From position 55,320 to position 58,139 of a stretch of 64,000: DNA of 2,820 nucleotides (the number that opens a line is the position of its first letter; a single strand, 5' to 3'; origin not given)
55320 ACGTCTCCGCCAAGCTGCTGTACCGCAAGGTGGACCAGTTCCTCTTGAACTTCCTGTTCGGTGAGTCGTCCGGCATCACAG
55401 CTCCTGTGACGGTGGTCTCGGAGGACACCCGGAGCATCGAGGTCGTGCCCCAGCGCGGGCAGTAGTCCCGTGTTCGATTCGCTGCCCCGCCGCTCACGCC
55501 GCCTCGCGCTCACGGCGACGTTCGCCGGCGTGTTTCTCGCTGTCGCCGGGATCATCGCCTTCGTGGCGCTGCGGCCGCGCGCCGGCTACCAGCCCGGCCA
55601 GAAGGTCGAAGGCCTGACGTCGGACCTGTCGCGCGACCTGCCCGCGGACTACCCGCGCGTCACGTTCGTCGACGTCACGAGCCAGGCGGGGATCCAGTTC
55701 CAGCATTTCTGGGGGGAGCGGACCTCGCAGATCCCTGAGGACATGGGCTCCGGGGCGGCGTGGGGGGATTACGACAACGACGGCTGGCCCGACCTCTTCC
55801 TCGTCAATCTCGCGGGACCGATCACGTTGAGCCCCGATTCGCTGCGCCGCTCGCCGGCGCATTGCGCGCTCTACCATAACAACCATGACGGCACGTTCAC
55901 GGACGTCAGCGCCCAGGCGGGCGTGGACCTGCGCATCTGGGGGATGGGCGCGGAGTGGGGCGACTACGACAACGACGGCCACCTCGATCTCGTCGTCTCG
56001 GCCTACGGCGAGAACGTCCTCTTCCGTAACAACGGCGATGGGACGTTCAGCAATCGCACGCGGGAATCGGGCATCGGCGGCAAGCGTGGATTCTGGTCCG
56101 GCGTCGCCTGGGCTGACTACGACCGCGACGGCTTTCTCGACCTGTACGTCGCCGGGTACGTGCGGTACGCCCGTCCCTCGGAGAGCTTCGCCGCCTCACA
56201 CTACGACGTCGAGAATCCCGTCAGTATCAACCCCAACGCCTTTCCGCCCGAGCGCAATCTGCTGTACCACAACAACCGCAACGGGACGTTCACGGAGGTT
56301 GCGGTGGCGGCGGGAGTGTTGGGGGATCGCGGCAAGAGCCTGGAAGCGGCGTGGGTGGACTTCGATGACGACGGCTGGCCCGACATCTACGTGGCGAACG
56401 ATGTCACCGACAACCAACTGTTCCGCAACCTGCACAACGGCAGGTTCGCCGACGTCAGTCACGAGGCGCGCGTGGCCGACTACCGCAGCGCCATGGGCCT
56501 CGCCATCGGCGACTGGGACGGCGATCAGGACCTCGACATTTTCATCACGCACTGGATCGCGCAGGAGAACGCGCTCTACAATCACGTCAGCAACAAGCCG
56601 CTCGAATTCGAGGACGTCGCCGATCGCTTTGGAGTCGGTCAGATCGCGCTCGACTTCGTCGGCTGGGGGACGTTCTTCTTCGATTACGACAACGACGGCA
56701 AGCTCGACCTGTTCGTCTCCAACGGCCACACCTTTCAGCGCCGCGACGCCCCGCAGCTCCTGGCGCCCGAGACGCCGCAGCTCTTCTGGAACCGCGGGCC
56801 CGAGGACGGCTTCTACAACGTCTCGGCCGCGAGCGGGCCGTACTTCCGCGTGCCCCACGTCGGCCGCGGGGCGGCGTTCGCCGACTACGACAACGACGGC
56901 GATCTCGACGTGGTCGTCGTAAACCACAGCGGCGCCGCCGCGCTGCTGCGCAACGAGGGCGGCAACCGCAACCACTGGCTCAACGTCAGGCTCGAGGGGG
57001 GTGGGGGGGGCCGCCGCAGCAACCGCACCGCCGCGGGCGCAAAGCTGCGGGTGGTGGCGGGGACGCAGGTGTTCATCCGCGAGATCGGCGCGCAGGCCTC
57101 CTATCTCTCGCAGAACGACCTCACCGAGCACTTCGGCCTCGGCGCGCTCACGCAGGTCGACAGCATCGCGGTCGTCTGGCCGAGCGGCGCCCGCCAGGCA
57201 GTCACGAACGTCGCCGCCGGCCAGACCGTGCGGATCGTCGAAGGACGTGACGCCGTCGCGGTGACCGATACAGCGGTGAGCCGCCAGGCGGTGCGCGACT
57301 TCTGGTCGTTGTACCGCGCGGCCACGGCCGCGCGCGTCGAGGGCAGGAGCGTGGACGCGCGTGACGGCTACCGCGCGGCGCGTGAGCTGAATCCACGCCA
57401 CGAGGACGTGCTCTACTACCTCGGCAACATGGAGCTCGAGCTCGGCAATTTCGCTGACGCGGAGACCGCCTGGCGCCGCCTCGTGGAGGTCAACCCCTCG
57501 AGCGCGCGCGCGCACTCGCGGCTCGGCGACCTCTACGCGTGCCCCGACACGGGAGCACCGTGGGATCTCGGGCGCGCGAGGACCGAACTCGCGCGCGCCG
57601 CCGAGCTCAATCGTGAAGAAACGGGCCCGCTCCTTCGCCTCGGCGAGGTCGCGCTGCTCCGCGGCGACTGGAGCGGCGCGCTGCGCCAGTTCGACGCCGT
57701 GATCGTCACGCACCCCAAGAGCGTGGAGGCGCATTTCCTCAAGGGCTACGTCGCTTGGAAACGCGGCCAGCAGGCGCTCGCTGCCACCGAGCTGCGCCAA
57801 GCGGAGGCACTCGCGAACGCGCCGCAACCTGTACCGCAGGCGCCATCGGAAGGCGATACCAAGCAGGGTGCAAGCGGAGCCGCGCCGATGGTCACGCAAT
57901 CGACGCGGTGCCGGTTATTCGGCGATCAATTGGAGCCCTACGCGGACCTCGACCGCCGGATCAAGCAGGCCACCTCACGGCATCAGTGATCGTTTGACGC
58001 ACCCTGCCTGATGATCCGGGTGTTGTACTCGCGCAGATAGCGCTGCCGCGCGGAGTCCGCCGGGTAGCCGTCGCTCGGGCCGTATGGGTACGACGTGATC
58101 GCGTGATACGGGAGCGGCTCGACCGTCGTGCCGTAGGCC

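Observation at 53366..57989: Cytochrome-b-like/penta-haem-c fusion tightly coupled to a membrane-anchored CRTAC1-TPR beta-propeller protein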

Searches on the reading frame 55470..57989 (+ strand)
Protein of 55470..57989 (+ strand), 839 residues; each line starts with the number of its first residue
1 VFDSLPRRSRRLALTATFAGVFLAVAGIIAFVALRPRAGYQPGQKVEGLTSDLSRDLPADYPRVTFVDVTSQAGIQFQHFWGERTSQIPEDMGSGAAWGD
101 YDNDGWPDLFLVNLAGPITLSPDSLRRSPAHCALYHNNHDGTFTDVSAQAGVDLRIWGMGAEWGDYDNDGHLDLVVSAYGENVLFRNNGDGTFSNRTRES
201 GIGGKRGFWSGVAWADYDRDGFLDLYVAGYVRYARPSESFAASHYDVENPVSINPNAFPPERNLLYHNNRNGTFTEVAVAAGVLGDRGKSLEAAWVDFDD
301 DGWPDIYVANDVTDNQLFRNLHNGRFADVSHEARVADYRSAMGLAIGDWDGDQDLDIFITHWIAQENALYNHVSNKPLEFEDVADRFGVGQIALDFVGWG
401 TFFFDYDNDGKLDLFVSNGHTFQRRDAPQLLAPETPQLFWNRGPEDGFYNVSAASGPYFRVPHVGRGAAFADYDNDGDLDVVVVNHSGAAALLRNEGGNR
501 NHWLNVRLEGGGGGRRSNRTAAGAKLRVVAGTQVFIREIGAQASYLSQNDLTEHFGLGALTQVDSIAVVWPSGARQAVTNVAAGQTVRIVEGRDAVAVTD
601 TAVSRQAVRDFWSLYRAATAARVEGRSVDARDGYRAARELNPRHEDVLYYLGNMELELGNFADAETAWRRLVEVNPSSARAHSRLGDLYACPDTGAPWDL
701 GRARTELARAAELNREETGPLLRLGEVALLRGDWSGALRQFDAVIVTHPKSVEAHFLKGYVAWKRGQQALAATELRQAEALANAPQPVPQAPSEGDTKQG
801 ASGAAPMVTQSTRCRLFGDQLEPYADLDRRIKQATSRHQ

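Call 4: search_protein_families(library=ncbifam, proteins=[window:55470-57989:+], max_evalue=0.01)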
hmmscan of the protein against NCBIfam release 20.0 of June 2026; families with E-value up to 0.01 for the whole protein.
window:55470-57989:+ (839 aa): 8 families
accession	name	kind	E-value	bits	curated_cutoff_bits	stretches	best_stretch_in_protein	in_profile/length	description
TIGR02917.1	PEP_TPR_lipo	equivalog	1.7e-11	42.8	312.2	2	701-782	142-223/899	XrtA/PEP-CTERM system TPR-repeat protein PrsT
NF040959.1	MamA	equivalog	7.6e-07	28.8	200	0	602-686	62-146/204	magnetosome protein MamA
NF033920.0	C39_PA2778_fam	equivalog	2.1e-06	27.4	150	0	613-685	158-230/255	PA2778 family cysteine peptidase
TIGR02552.1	LcrH_SycD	equivalog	5.1e-06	26.2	104.8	1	634-752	7-120/136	SycD/LcrH family type III secretion system chaperone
TIGR02795.1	tol_pal_ybgF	equivalog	7.5e-05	23.3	90.1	0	727-778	11-65/119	tol-pal system protein YbgF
NF008757.0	PRK11788.1-5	equivalog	0.0047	16.1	363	1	644-779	106-241/388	lipopolysaccharide assembly protein LapB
TIGR00540.1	TPR_hemY_coli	hypoth_equivalog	0.0067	15.2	142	0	577-689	262-369/385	heme biosynthesis-associated TPR protein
NF008520.0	PRK11447.1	equivalog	0.0078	14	858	0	608-689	348-429/1157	cellulose synthase complex outer membrane protein BcsC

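Call 5: search_protein_families(library=pfam, proteins=[window:55470-57989:+], max_evalue=0.01)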
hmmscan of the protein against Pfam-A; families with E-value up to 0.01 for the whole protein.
window:55470-57989:+ (839 aa): 11 families
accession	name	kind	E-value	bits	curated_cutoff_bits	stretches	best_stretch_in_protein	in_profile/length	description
PF13517.12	FG-GAP_3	-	2.3e-51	172.7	26.9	6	165-227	1-61/61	FG-GAP-like repeat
PF07593.17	UnbV_ASPIC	-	1.8e-18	66.6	23.4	1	521-587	1-67/68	ASPIC and UnbV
PF01839.29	FG-GAP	-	1.8e-15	56.8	22.1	2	164-192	8-33/37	FG-GAP repeat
PF13432.12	TPR_16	-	2e-14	54.1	32.7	3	722-782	1-59/65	Tetratricopeptide repeat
PF07719.23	TPR_2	-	4.1e-11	42.5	27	1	646-677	2-33/34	Tetratricopeptide repeat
PF13414.12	TPR_11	-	5.8e-11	42.3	26.8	1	652-689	1-38/42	TPR repeat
PF13428.12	TPR_14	-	1.2e-10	41.4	23.5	1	646-688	2-44/44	Tetratricopeptide repeat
PF13174.12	TPR_6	-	2e-09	37.9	26.3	0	646-678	1-33/33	Tetratricopeptide repeat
PF14559.12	TPR_19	-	8.9e-09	36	25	1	624-683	4-63/68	Tetratricopeptide repeat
PF13431.12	TPR_17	-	1.7e-07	31.4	24.4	0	639-665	7-33/34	Tetratricopeptide repeat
PF00515.34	TPR_1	-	2.5e-06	27.5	27.8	1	646-677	2-33/34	Tetratricopeptide repeat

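Call 26: find_homologous_proteins(query=window:55470-57989:+, max_evalue=1e-10)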
Query window:55470-57989:+ (839 aa): 8000 proteins with E <= 1e-10 among 8000 candidates; the best 120 are listed.
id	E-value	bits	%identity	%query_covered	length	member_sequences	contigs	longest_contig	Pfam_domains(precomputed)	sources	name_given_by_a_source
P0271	0.0e+0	1939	100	100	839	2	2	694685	PF01839.30,PF14559.13,PF13431.13,PF13414.13,PF13517.13,PF00515.35,PF13432.13,PF13428.13,PF07593.19,PF07719.24,PF13174.13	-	-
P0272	0.0e+0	1753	91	100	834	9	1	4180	PF01839.30,PF14559.13,PF13414.13,PF13517.13,PF00515.35,PF13432.13,PF13428.13,PF07593.19,PF07719.24,PF13174.13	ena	-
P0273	0.0e+0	1600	84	100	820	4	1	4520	PF01839.30,PF13431.13,PF13414.13,PF13428.13,PF07593.19,PF14559.13,PF13517.13,PF00515.35,PF13432.13,PF13181.13,PF07719.24,PF13174.13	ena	-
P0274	0.0e+0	1581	82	100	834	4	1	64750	PF01839.30,PF13431.13,PF13414.13,PF13428.13,PF07593.19,PF14559.13,PF13517.13,PF00515.35,PF13432.13,PF13181.13,PF07719.24,PF13174.13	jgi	jgi:tetratricopeptide (TPR) repeat protein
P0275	0.0e+0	1572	81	100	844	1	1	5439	PF01839.30,PF14559.13,PF13431.13,PF13414.13,PF13517.13,PF00515.35,PF13432.13,PF13428.13,PF07593.19,PF07719.24,PF13174.13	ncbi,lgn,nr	ncbi:MAG TPA: FG-GAP-like repeat-containing protein [Gemmatimonadales bacterium]|nr:FG-GAP-like repe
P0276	0.0e+0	1543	80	99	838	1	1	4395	PF01839.30,PF14559.13,PF13431.13,PF13414.13,PF13517.13,PF00515.35,PF13432.13,PF13428.13,PF07593.19,PF07719.24,PF13174.13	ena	-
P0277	0.0e+0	1498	77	99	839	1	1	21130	PF01839.30,PF14559.13,PF13431.13,PF13414.13,PF13517.13,PF00515.35,PF13432.13,PF13428.13,PF07593.19,PF07719.24,PF13174.13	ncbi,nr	ncbi:MAG TPA: FG-GAP-like repeat-containing protein [Gemmatimonadales bacterium]|nr:FG-GAP-like repe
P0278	0.0e+0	1493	78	96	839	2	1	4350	PF01839.30,PF14559.13,PF13414.13,PF13517.13,PF13432.13,PF13428.13,PF07593.19,PF07719.24,PF13174.13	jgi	-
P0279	0.0e+0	1448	76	96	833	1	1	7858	PF01839.30,PF14559.13,PF13414.13,PF13517.13,PF00515.35,PF13432.13,PF13428.13,PF07593.19,PF07719.24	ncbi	-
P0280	0.0e+0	1441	76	99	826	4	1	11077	PF01839.30,PF14559.13,PF13431.13,PF13414.13,PF13517.13,PF13432.13,PF13428.13,PF07593.19,PF07719.24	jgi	jgi:tetratricopeptide (TPR) repeat protein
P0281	0.0e+0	1437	75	99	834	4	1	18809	PF01839.30,PF14559.13,PF13431.13,PF13414.13,PF13517.13,PF00515.35,PF13432.13,PF13428.13,PF07593.19,PF13181.13,PF07719.24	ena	-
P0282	0.0e+0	1423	75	99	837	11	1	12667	PF01839.30,PF14559.13,PF13414.13,PF13517.13,PF00515.35,PF13432.13,PF07593.19,PF07719.24,PF13174.13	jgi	jgi:tetratricopeptide (TPR) repeat protein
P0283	0.0e+0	1384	73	100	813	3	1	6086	PF01839.30,PF13414.13,PF13517.13,PF00515.35,PF13432.13,PF13428.13,PF07593.19,PF07719.24,PF13174.13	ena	-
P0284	0.0e+0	1383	73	100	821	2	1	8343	PF01839.30,PF14559.13,PF13431.13,PF13414.13,PF13517.13,PF00515.35,PF13432.13,PF13428.13,PF07593.19,PF07719.24,PF13174.13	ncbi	ncbi:MAG: FG-GAP-like repeat-containing protein [Gemmatimonadales bacterium]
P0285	0.0e+0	1360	72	100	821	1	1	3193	PF01839.30,PF14559.13,PF13414.13,PF13517.13,PF00515.35,PF13432.13,PF13428.13,PF07593.19,PF07719.24,PF13174.13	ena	-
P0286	0.0e+0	1351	72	100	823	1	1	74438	PF01839.30,PF13431.13,PF23914.2,PF13414.13,PF13428.13,PF07593.19,PF14559.13,PF13517.13,PF00515.35,PF13432.13,PF07719.24,PF13174.13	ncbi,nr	ncbi:MAG TPA: FG-GAP-like repeat-containing protein [Gemmatimonadales bacterium]|nr:FG-GAP-like repe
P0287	0.0e+0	1348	71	100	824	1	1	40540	PF01839.30,PF14559.13,PF23914.2,PF13414.13,PF13517.13,PF00515.35,PF13432.13,PF13428.13,PF07593.19,PF07719.24,PF13174.13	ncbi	-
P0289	0.0e+0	1337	71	98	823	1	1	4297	PF01839.30,PF14559.13,PF23914.2,PF13414.13,PF13517.13,PF00515.35,PF13432.13,PF13428.13,PF07593.19,PF07719.24,PF13174.13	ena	-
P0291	0.0e+0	1328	69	99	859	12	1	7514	PF01839.30,PF13431.13,PF23914.2,PF13414.13,PF13428.13,PF07593.19,PF14559.13,PF13517.13,PF00515.35,PF13432.13,PF13181.13,PF07719.24,PF13174.13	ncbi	ncbi:MAG TPA: FG-GAP-like repeat-containing protein [Gemmatimonadales bacterium]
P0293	0.0e+0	1326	69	99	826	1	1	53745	PF01839.30,PF13431.13,PF23914.2,PF13414.13,PF13428.13,PF07593.19,PF14559.13,PF13517.13,PF00515.35,PF13432.13,PF13181.13,PF07719.24,PF13174.13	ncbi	-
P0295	0.0e+0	1323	72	95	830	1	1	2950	PF01839.30,PF13431.13,PF23914.2,PF13414.13,PF13428.13,PF07593.19,PF14559.13,PF13517.13,PF00515.35,PF13432.13,PF13181.13,PF07719.24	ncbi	-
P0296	0.0e+0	1322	68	99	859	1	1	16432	PF01839.30,PF13431.13,PF23914.2,PF13414.13,PF13428.13,PF07593.19,PF14559.13,PF13517.13,PF00515.35,PF13432.13,PF13181.13,PF07719.24,PF13174.13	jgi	jgi:Flp pilus assembly protein TadD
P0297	0.0e+0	1315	70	95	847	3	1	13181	PF01839.30,PF13431.13,PF23914.2,PF13414.13,PF13428.13,PF07593.19,PF14559.13,PF13517.13,PF00515.35,PF13432.13,PF07719.24,PF13174.13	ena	-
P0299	0.0e+0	1309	69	99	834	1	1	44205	PF01839.30,PF13431.13,PF23914.2,PF13414.13,PF13428.13,PF07593.19,PF14559.13,PF13517.13,PF00515.35,PF13432.13,PF13181.13,PF07719.24,PF13174.13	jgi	jgi:Flp pilus assembly protein TadD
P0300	0.0e+0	1309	70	95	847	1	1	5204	PF01839.30,PF13431.13,PF23914.2,PF13414.13,PF13428.13,PF07593.19,PF14559.13,PF13517.13,PF00515.35,PF13432.13,PF13181.13,PF07719.24,PF13174.13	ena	-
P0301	0.0e+0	1306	70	95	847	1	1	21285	PF01839.30,PF14559.13,PF13431.13,PF23914.2,PF13414.13,PF13517.13,PF00515.35,PF13432.13,PF13428.13,PF07593.19,PF07719.24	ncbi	-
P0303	0.0e+0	1302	68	100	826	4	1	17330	PF01839.30,PF13431.13,PF23914.2,PF13414.13,PF13428.13,PF07593.19,PF14559.13,PF13517.13,PF00515.35,PF13432.13,PF13181.13,PF07719.24,PF13174.13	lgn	-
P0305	0.0e+0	1294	68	97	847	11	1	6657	PF01839.30,PF13431.13,PF23914.2,PF13414.13,PF13428.13,PF07593.19,PF14559.13,PF13517.13,PF00515.35,PF13432.13,PF07719.24,PF13174.13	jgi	jgi:Flp pilus assembly protein TadD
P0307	0.0e+0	1285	68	99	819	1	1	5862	PF01839.30,PF13431.13,PF23914.2,PF13414.13,PF13428.13,PF07593.19,PF14559.13,PF13517.13,PF00515.35,PF12895.14,PF13424.13,PF13432.13,PF13181.13,PF07719.24,PF13174.13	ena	-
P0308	0.0e+0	1278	68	99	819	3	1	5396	PF01839.30,PF13431.13,PF23914.2,PF13414.13,PF13428.13,PF07593.19,PF14559.13,PF13517.13,PF00515.35,PF12895.14,PF13424.13,PF13432.13,PF13181.13,PF07719.24,PF13174.13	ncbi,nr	ncbi:MAG: VCBS repeat-containing protein [Gemmatimonadetes bacterium]|nr:VCBS repeat-containing prot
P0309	0.0e+0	1262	66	97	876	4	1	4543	PF01839.30,PF13431.13,PF23914.2,PF13414.13,PF13428.13,PF07593.19,PF14559.13,PF13517.13,PF00515.35,PF13432.13,PF13181.13,PF07719.24,PF13174.13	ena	-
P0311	0.0e+0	1222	63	97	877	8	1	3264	PF01839.30,PF13431.13,PF23914.2,PF13414.13,PF13428.13,PF07593.19,PF14559.13,PF13517.13,PF00515.35,PF12895.14,PF13432.13,PF07719.24,PF13174.13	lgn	-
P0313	0.0e+0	1216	63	99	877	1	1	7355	PF01839.30,PF13431.13,PF23914.2,PF13414.13,PF13428.13,PF07593.19,PF14559.13,PF13517.13,PF00515.35,PF13432.13,PF07719.24,PF13174.13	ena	-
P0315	0.0e+0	1188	66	94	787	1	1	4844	PF01839.30,PF14559.13,PF13431.13,PF23914.2,PF13414.13,PF13517.13,PF00515.35,PF13432.13,PF13428.13,PF07593.19,PF07719.24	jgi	jgi:enediyne biosynthesis protein E4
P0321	0.0e+0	1110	60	97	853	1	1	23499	PF01839.30,PF14559.13,PF23914.2,PF13414.13,PF13517.13,PF00515.35,PF12895.14,PF13432.13,PF07593.19,PF07719.24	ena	-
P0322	0.0e+0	1081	59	98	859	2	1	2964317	PF01839.30,PF23914.2,PF13414.13,PF13428.13,PF07593.19,PF14559.13,PF13517.13,PF00515.35,PF13432.13,PF13181.13,PF07719.24,PF13174.13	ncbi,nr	ncbi:MAG: VCBS repeat-containing protein [Gemmatimonadota bacterium]|nr:MAG: VCBS repeat-containing 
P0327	0.0e+0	1060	57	99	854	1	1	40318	PF01839.30,PF13431.13,PF23914.2,PF25062.2,PF13414.13,PF13428.13,PF07593.19,PF14559.13,PF13517.13,PF00515.35,PF13424.13,PF13432.13,PF13181.13,PF07719.24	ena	-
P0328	0.0e+0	1060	59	95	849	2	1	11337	PF01839.30,PF13431.13,PF23914.2,PF13414.13,PF13428.13,PF07593.19,PF14559.13,PF13517.13,PF00515.35,PF13432.13,PF13181.13,PF07719.24,PF13174.13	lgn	-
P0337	0.0e+0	1036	57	97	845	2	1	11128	PF01839.30,PF14559.13,PF23914.2,PF13414.13,PF13517.13,PF13432.13,PF13428.13,PF07593.19,PF07719.24,PF13174.13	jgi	-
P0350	0.0e+0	1014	55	97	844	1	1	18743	PF01839.30,PF14559.13,PF23914.2,PF13414.13,PF13517.13,PF00515.35,PF13432.13,PF13428.13,PF07593.19,PF07719.24,PF13174.13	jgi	-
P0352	2.5e-298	1010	57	99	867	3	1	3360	PF01839.30,PF14559.13,PF23914.2,PF13414.13,PF13517.13,PF00515.35,PF13432.13,PF13428.13,PF07593.19,PF07719.24,PF13174.13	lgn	-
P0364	1.1e-295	1001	56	95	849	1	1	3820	PF01839.30,PF14559.13,PF23914.2,PF13414.13,PF13517.13,PF00515.35,PF13432.13,PF13428.13,PF07593.19,PF07719.24,PF13174.13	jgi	jgi:Flp pilus assembly protein TadD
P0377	1.4e-293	994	54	100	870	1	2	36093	PF01839.30,PF14559.13,PF13431.13,PF23914.2,PF13414.13,PF13517.13,PF00515.35,PF13432.13,PF13428.13,PF07593.19,PF07719.24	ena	-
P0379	1.9e-293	994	56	97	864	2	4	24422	PF01839.30,PF13431.13,PF23914.2,PF13414.13,PF13428.13,PF07593.19,PF14559.13,PF13371.13,PF13517.13,PF00515.35,PF13432.13,PF07719.24,PF13174.13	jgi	jgi:tetratricopeptide (TPR) repeat protein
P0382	3.0e-293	993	56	97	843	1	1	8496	PF01839.30,PF14559.13,PF23914.2,PF13414.13,PF13517.13,PF13432.13,PF07593.19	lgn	-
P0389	1.4e-292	991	57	92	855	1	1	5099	PF01839.30,PF14559.13,PF13431.13,PF23914.2,PF13414.13,PF13517.13,PF00515.35,PF13432.13,PF13428.13,PF07593.19,PF07719.24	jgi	jgi:tetratricopeptide (TPR) repeat protein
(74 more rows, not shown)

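Call 27: find_related_loci(query=window:55470-57989:+, collection=genome_contigs, flank=6000)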
Query window:55470-57989:+ (839 aa) in genome_contigs; peptide patterns used: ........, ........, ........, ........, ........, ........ (x = any residue, [..] = any of these).
598 stretches matched a pattern (row limit reached: there are more); 578 encode a relative of the query (tblastn E <= 1e-3); the best 80 are kept; 80 distinct loci.
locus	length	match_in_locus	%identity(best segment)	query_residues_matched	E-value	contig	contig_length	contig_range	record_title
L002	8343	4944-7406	73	1-839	0e+0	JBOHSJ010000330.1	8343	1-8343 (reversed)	MAG: Gemmatimonadales bacterium isolate SC-S_metawrap_bin.80 k127_3960238, whole genome shotgun sequence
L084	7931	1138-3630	69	5-828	0e+0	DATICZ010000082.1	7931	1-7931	MAG TPA_asm: Gemmatimonadales bacterium isolate SMAG_U16330 k141_232471, whole genome shotgun sequence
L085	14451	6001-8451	57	4-814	0e+0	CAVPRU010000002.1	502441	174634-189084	MAG: uncultured Gemmatimonadales bacterium isolate MFD09964.bin.1.80 genome assembly, contig: contig_12407, whole genome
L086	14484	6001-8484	56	5-818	0e+0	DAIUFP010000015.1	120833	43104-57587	MAG TPA_asm: Gemmatimonadaceae bacterium isolate CTOTU41476 NODE_50_length_120833_cov_7.788057, whole genome shotgun seq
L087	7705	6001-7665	79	34-591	0e+0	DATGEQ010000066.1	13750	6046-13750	MAG TPA_asm: Gemmatimonadales bacterium isolate SMAG_U9706 k141_1544850, whole genome shotgun sequence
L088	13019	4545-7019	54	5-826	0e+0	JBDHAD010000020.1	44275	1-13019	MAG: Gemmatimonadota bacterium isolate M3-44_Bin_137 M3-44_Bin_137_scaffold_2046, whole genome shotgun sequence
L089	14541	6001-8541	55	16-837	0e+0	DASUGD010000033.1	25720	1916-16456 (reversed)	MAG TPA_asm: Gemmatimonadaceae bacterium isolate SMAG_U1396 k141_1400387, whole genome shotgun sequence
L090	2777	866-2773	66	5-619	0e+0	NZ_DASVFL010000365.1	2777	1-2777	MAG: Lentzea sp. isolate SMAG_U2088 k141_135013, whole genome shotgun sequence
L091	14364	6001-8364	58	35-829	0e+0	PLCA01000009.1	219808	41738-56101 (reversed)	MAG: Gemmatimonadetes bacterium isolate palsa_1239 73.20111000_P3M.22_contig_280, whole genome shotgun sequence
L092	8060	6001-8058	57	21-703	0e+0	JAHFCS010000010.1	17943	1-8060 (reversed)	MAG: Gemmatimonadetes bacterium isolate nzgw227 NODE_5765_length_17944_cov_2.839140, whole genome shotgun sequence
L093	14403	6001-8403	52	3-814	0e+0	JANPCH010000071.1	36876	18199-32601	MAG: Gemmatimonadaceae bacterium isolate VAR_78_metabat_551 VAR_78_k141_3528079, whole genome shotgun sequence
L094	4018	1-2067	57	66-780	0e+0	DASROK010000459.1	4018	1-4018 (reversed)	MAG TPA_asm: Gemmatimonadaceae bacterium isolate SMAG_U10266 k141_862228, whole genome shotgun sequence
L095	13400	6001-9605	60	1-593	0e+0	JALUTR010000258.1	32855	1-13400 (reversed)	MAG: Candidatus Neomarinimicrobiota bacterium isolate 128-326_maxbin2_scaf2bin.003 128-326_scaffold_469_c1, whole genome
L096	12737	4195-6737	61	1-814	0e+0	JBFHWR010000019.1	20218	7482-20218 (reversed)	MAG: Gemmatimonadales bacterium isolate Mix_sand09.2021.07.Z.31 k141_1706825_length_20218_cov_10.3297, whole genome shot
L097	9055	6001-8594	60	1-824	0e+0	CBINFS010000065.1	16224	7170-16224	MAG TPA_asm: uncultured bacterium isolate SRR16817064_binner12_Refined_7 genome assembly, contig: ERZ27394172.1415, whol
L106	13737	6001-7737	49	20-592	0e+0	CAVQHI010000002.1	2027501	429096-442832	MAG: uncultured bacterium isolate MFD05684.bin.1.137 genome assembly, contig: contig_13273, whole genome shotgun sequenc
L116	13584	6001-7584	42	63-597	3e-112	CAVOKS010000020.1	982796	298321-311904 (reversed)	MAG: uncultured Acidobacteriota bacterium isolate MFD00082.bin.2.16 genome assembly, contig: contig_8188, whole genome s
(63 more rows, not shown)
